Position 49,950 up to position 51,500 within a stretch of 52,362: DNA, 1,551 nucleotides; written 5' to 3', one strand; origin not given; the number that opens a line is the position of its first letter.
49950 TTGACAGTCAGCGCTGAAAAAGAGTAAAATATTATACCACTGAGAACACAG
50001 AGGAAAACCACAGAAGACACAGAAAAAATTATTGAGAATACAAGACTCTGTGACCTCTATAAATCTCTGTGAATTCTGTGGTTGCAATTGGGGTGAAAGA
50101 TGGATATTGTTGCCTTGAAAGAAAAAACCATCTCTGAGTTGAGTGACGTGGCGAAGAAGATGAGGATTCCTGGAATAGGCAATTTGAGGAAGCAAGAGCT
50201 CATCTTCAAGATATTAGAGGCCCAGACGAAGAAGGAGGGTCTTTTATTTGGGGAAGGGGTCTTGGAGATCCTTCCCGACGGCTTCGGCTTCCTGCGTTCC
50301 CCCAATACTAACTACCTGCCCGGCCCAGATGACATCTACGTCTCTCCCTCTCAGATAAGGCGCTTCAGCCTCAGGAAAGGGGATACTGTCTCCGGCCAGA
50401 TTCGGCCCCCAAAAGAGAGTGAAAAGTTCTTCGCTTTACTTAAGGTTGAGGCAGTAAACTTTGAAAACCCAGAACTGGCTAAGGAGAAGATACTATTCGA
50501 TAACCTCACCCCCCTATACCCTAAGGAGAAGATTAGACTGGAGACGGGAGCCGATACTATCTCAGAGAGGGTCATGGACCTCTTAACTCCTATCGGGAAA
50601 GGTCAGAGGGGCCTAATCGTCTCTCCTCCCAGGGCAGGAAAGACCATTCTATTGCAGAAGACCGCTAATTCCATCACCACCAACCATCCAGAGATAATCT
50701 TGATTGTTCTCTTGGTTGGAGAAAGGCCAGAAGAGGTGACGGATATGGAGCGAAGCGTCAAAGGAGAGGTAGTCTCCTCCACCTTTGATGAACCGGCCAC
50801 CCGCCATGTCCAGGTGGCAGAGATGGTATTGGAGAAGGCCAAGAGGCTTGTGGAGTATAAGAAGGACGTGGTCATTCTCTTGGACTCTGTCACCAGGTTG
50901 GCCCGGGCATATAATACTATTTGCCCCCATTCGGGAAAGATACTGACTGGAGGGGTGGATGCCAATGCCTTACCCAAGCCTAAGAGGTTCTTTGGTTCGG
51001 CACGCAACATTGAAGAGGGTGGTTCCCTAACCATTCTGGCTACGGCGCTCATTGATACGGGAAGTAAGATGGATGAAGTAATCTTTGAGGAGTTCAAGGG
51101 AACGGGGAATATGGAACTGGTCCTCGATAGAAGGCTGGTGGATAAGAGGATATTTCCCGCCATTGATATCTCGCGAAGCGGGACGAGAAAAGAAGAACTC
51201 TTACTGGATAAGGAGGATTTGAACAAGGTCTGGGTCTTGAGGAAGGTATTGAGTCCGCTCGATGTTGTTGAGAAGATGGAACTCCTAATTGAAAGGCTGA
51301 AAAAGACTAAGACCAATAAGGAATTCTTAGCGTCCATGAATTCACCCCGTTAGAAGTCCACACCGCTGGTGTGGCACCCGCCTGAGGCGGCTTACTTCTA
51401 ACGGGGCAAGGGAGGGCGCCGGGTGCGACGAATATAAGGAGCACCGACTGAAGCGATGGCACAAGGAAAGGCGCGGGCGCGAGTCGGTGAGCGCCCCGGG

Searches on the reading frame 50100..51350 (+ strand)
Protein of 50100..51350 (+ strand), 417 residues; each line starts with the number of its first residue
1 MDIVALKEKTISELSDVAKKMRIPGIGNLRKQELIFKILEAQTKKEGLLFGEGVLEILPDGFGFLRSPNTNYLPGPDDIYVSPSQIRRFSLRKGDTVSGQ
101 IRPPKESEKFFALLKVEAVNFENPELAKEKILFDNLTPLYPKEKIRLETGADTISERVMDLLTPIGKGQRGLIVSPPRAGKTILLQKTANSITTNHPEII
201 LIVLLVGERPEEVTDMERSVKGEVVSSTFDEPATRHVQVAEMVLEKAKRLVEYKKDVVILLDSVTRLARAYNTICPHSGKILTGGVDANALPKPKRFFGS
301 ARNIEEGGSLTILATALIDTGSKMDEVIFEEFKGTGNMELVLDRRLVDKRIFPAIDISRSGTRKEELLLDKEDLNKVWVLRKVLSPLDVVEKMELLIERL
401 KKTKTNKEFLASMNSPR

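Call 77: search_protein_families(library=pfam, proteins=[window:50100-51350:+], max_evalue=0.0001)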
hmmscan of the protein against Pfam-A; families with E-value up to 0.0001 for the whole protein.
window:50100-51350:+ (417 aa): 3 families
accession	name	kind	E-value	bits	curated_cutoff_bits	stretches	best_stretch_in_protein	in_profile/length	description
PF07497.18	Rho_RNA_bind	-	3.7e-35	120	27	1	52-125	2-73/73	Rho termination factor, RNA-binding domain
PF00006.31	ATP-synt_ab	-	1.1e-27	97.6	29.5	1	157-360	3-211/213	ATP synthase alpha/beta family, nucleotide-binding domain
PF07498.18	Rho_N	-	1.5e-15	57.3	24.9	1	6-47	2-43/43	Rho termination factor, N-terminal domain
